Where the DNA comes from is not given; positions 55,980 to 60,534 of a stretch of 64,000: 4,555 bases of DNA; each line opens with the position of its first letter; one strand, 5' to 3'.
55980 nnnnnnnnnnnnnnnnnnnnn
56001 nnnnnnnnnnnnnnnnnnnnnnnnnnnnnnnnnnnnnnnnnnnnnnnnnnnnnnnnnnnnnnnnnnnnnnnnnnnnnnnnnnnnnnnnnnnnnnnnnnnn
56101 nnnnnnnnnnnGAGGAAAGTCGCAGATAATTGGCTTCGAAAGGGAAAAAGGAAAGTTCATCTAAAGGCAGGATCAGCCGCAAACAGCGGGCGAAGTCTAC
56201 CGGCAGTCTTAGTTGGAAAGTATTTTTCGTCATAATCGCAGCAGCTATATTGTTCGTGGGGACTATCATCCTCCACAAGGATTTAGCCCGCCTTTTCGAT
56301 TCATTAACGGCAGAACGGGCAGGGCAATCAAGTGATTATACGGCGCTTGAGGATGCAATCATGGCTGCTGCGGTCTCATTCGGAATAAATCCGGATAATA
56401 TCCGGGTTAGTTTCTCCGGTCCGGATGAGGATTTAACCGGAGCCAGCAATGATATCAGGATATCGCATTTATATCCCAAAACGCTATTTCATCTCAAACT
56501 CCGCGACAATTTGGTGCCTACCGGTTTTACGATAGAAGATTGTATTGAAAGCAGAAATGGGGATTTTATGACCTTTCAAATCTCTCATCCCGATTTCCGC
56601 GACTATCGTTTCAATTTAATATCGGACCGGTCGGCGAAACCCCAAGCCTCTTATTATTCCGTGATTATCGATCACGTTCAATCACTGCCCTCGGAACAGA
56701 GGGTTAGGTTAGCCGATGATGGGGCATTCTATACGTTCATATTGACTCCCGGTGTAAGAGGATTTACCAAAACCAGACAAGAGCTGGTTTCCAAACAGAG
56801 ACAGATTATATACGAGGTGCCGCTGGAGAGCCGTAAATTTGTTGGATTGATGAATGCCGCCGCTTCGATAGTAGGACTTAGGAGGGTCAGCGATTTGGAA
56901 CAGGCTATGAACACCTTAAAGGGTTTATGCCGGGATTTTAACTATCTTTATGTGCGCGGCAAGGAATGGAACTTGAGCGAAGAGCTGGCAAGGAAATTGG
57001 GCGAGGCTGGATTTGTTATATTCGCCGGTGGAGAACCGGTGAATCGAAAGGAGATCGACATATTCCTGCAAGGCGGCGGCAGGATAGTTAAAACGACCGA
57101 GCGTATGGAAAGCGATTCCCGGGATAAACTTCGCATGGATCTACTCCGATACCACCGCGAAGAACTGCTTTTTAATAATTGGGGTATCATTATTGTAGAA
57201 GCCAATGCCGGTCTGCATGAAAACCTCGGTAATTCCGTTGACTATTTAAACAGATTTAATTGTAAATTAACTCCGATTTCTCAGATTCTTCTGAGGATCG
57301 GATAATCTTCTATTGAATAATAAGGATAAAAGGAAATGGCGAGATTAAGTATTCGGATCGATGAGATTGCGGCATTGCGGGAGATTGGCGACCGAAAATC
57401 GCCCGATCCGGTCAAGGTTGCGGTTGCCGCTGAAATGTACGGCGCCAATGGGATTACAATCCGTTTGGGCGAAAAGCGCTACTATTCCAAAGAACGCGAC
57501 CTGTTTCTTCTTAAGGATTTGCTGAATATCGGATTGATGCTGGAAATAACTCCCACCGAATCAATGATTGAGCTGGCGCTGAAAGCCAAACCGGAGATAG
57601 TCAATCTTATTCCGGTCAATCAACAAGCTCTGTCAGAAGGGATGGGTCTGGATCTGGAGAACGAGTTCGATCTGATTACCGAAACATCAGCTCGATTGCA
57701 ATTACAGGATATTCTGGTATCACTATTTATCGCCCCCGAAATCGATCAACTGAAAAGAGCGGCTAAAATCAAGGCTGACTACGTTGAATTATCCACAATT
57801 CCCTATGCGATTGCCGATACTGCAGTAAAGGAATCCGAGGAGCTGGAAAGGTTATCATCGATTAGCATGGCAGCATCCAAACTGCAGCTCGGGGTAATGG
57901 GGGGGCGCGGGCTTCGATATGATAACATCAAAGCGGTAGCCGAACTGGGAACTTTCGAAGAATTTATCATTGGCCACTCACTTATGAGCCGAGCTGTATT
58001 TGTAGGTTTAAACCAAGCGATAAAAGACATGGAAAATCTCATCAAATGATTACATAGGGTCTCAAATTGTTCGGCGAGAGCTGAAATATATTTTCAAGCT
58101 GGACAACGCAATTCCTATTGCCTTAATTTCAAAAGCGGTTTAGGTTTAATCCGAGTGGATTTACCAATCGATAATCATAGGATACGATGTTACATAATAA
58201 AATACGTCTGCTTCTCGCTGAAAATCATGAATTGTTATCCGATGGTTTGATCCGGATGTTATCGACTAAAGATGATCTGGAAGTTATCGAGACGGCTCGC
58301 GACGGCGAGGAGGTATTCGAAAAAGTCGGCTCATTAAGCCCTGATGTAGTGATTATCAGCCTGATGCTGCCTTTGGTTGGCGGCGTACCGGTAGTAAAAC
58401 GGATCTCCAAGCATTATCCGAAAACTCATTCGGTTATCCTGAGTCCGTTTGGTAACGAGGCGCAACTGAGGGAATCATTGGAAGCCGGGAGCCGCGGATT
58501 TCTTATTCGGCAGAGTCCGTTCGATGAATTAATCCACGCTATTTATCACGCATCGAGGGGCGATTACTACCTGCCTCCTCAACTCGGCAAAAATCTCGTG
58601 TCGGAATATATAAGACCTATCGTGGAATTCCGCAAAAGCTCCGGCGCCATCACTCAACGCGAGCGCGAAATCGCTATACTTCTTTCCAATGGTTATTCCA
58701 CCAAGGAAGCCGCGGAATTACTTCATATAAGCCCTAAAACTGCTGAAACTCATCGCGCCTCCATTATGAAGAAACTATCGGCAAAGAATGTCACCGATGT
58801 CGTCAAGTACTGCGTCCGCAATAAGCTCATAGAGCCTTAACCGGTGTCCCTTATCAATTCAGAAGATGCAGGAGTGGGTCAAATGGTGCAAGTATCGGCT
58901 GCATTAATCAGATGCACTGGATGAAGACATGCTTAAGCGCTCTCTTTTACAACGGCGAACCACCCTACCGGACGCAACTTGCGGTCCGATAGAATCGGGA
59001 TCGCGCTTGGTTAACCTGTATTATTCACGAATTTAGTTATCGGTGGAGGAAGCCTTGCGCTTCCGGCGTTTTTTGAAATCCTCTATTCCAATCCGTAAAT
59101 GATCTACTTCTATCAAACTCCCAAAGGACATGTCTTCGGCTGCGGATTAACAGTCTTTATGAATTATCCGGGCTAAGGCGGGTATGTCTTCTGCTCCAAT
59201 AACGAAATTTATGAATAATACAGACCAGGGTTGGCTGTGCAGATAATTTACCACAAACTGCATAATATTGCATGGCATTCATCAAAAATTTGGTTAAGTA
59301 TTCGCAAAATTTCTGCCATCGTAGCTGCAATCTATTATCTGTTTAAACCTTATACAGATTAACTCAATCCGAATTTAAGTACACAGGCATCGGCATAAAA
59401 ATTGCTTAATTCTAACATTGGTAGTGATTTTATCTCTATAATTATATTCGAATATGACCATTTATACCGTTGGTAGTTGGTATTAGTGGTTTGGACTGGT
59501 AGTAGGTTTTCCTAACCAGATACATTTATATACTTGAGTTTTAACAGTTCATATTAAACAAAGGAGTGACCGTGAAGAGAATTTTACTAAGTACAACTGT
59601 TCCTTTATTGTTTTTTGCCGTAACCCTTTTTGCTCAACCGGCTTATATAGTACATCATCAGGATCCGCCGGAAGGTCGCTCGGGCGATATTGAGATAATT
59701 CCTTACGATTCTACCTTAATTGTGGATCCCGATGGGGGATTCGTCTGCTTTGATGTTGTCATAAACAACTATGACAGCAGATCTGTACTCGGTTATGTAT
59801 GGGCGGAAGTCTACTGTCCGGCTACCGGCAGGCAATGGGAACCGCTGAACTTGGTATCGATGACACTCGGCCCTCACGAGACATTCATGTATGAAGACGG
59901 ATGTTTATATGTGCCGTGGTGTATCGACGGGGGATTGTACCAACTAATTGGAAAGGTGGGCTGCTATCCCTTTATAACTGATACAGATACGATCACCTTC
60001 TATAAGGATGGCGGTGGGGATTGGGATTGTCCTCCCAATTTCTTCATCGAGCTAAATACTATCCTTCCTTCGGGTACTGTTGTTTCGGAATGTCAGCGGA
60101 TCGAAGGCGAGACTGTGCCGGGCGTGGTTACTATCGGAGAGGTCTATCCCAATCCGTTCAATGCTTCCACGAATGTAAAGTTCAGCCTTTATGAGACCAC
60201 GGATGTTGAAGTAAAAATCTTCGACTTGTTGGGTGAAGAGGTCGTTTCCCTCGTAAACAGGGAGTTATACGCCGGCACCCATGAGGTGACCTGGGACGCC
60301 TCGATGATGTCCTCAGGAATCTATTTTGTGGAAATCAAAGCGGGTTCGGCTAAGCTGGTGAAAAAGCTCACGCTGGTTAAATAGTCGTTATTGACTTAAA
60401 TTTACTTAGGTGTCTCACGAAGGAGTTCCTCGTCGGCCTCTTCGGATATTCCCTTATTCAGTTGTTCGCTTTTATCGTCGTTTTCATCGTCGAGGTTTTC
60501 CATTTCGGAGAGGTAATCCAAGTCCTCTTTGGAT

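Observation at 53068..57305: Four-gene envelope operon of unknowns: OM beta-barrel, two paralogous lipoproteins and an inner-membrane-anchored periplasmic protein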

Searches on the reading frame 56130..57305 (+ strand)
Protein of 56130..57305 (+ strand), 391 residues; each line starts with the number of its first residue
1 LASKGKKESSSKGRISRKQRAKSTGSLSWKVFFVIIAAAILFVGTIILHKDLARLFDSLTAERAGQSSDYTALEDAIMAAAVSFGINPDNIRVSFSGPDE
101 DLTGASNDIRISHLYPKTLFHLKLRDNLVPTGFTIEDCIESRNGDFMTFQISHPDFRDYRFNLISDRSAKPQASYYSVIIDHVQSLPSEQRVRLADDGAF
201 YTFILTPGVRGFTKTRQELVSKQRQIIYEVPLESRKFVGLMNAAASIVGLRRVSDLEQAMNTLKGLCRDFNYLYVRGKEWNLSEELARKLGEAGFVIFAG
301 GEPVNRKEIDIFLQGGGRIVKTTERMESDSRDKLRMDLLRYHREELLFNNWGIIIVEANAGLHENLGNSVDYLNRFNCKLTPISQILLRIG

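Call 3: search_protein_families(library=pfam, proteins=[window:56130-57305:+], max_evalue=1)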
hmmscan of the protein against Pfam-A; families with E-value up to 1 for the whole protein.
window:56130-57305:+ (391 aa): 0 families

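Call 4: search_protein_families(library=ncbifam, proteins=[window:56130-57305:+], max_evalue=1)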
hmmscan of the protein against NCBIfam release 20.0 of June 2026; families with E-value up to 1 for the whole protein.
window:56130-57305:+ (391 aa): 0 families

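Call 9: search_solved_structures(query=window:56130-57305:+, max_evalue=10)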
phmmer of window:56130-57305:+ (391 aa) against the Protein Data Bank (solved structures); distinct sequences matched with E-value up to 10: 0.

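Call 20: find_homologous_proteins(query=window:56130-57305:+, max_evalue=0.01)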
Query window:56130-57305:+ (391 aa): 5 proteins with E <= 0.01 among 6786 candidates.
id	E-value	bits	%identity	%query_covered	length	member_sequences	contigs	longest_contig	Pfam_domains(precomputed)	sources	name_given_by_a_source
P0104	3.0e-257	870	100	100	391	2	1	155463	-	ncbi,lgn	-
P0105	9.7e-207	704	81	100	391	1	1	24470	-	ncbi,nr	ncbi:MAG: hypothetical protein GF315_03590 [candidate division Zixibacteria bacterium]|nr:hypothetic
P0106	8.3e-80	287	43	82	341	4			-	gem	-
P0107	1.4e-79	286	37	100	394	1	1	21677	-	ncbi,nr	ncbi:MAG: hypothetical protein GY855_08460 [candidate division Zixibacteria bacterium]|nr:hypothetic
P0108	1.8e-72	262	40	99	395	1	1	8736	-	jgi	jgi:hypothetical protein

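Call 46: search_protein_families(library=pfam, alignment_id=A3, max_evalue=5)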
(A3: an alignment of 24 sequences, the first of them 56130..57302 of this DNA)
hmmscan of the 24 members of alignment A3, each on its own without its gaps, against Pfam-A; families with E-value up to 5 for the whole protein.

A. member 1, window:56130-57302:+ (391 aa): 0 families

B. families by the number of members that match (of 24 scanned): 12 families
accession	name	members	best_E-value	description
PF04748.18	Polysacc_deac_2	1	9.7e-05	Divergent polysaccharide deacetylase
PF25598.1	ARM_PUB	1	0.024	Plant U-box protein ARM repeat region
PF20093.5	DUF6484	1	0.031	Domain of unknown function (DUF6484)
PF15012.11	DUF4519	1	0.039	Domain of unknown function (DUF4519)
PF25103.1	DUF7811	1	0.049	Domain of unknown function (DUF7811)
PF05369.18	MtmB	1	0.062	Monomethylamine methyltransferase MtmB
PF05598.16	DUF772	1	0.095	Transposase domain (DUF772)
PF04345.18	Chor_lyase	1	0.19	Chorismate lyase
PF04335.19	VirB8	1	0.21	VirB8 protein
PF25587.1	Rv2743c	1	0.25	Rv2743c family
PF05925.17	IpgD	1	0.3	Enterobacterial virulence protein IpgD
PF21981.2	RecX_HTH3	1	1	RecX, third three-helix domain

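Call 47: search_solved_structures(query=A3, max_evalue=10, show_alignments=2)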
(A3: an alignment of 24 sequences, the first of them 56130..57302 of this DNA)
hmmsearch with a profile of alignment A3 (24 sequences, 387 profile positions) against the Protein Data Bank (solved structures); distinct sequences matched with E-value up to 10: 30.
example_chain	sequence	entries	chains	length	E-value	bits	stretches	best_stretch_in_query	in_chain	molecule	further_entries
2l82_A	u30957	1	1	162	0.0035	19.2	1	230-299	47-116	DESIGNED PROTEIN OR32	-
8qag_A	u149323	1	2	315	0.0069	18.2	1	21-56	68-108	sc-CC-6-95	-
3tyg_A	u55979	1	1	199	0.057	15.2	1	231-278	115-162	Envelope glycoprotein gp160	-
3dnl_B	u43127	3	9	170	0.18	13.5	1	237-278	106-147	HIV-1 envelope glycoprotein gp120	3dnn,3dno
3j70_D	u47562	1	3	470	0.21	13.3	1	231-278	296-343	Envelope glycoprotein gp120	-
7r74_A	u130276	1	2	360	0.24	13.1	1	233-278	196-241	Glycoprotein 120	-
7rdw_C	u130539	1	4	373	0.25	13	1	233-278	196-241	Glycoprotein 120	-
5kzc_A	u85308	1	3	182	0.36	12.5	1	239-279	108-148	Engineered outer domain of gp120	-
8fae_C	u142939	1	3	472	0.45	12.2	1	231-278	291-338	Envelope glycoprotein gp120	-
8fad_C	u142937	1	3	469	0.46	12.2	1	231-278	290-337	Envelope glycoprotein gp120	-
5w7g_A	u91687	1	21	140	0.48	12.1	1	243-307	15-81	ORF140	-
7ska_A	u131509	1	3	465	0.48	12.1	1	231-278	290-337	Envelope glycoprotein gp120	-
1gc1_G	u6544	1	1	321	0.49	12.1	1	237-278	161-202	ENVELOPE PROTEIN GP120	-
1g9m_G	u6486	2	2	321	0.49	12.1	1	237-278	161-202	ENVELOPE GLYCOPROTEIN GP120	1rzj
3fbz_A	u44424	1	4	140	0.51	12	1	243-307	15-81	Putative uncharacterized protein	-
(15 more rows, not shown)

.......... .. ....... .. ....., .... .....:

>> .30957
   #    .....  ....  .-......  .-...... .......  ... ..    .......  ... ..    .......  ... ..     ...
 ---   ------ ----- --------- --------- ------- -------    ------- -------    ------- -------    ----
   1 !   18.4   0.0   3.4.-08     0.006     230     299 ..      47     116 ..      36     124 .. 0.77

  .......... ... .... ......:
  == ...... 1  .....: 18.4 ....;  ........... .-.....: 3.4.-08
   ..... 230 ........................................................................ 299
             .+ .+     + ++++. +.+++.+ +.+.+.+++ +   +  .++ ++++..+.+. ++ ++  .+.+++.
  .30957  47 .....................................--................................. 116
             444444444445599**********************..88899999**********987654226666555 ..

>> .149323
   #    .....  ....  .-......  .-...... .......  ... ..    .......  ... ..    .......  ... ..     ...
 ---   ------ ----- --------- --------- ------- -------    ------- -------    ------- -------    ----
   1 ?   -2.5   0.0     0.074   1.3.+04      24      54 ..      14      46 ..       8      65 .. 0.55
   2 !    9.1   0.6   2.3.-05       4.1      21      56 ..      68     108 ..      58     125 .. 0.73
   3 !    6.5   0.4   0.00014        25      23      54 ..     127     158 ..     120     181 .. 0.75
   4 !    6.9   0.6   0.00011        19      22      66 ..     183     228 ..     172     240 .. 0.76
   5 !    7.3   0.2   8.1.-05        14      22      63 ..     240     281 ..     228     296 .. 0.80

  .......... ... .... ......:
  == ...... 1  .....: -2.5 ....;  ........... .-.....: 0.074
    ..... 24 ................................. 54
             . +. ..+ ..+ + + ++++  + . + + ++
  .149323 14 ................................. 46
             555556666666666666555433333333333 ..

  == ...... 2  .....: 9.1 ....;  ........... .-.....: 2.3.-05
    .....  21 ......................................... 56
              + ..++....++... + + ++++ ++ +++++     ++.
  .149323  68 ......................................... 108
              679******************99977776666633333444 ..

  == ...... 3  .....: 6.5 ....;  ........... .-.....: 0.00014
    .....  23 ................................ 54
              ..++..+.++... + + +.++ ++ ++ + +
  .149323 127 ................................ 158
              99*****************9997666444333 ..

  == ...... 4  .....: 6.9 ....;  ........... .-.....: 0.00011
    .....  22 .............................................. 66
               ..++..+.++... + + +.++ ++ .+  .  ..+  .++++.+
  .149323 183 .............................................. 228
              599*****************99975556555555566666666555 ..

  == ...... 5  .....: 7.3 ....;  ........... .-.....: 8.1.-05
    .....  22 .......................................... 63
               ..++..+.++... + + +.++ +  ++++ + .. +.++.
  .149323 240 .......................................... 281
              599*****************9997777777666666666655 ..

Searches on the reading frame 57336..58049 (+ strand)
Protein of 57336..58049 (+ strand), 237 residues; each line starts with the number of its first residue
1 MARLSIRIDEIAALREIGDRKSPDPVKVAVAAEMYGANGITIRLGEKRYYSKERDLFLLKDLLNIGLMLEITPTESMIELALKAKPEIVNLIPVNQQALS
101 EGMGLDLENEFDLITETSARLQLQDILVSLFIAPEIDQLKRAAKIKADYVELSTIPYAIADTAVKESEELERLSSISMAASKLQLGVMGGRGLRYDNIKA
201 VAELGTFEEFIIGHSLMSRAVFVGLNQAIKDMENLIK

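Call 3: search_protein_families(library=pfam, proteins=[window:57336-58049:+], max_evalue=1)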
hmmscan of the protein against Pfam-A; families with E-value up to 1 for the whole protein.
window:57336-58049:+ (237 aa): 2 families
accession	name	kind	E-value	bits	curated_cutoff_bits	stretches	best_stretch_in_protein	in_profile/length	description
PF03740.19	PdxJ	-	4.5e-64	216.2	24.5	1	3-236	1-234/234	Pyridoxal phosphate biosynthesis protein PdxJ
PF02581.23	TMP-TENI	-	0.022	14.6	27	1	136-205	105-170/180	Thiamine monophosphate synthase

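Call 4: search_protein_families(library=ncbifam, proteins=[window:57336-58049:+], max_evalue=1)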
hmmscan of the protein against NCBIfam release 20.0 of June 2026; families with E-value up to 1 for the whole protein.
window:57336-58049:+ (237 aa): 6 families
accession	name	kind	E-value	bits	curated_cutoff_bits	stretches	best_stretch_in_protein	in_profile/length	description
NF003625.0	PRK05265.1-3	equivalog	1.3e-62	211.2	190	1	1-237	2-238/242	pyridoxine 5'-phosphate synthase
NF003623.0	PRK05265.1-1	equivalog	9.6e-60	201.9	347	1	3-236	5-238/243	pyridoxine 5'-phosphate synthase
NF003627.0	PRK05265.1-5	equivalog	3.6e-58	196.7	207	1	3-237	2-239/240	pyridoxine 5'-phosphate synthase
TIGR00559.1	pdxJ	equivalog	4e-55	187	192.75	1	3-237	1-238/239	pyridoxine 5'-phosphate synthase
NF003624.0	PRK05265.1-2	equivalog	4.3e-51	173.7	331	1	2-236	6-243/252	pyridoxine 5'-phosphate synthase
NF003626.0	PRK05265.1-4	equivalog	4.5e-40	137.4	222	1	1-236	2-242/246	pyridoxine 5'-phosphate synthase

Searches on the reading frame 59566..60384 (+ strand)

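Call 3: search_protein_families(library=pfam, proteins=[window:59566-60384:+], max_evalue=1)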
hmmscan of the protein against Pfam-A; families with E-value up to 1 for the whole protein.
window:59566-60384:+ (272 aa): 3 families
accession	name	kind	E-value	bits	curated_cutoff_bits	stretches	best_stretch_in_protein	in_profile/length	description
PF18962.6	Por_Secre_tail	-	3.3e-14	53.4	27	1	193-268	1-73/75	Secretion system C-terminal sorting domain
PF13860.13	FlgD_ig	-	5.3e-05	23.6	27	1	202-262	12-78/79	FlgD Ig-like domain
PF13585.12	CHU_C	-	0.087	13.4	27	1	210-260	25-74/86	CHU_C Type IX secretion signal domain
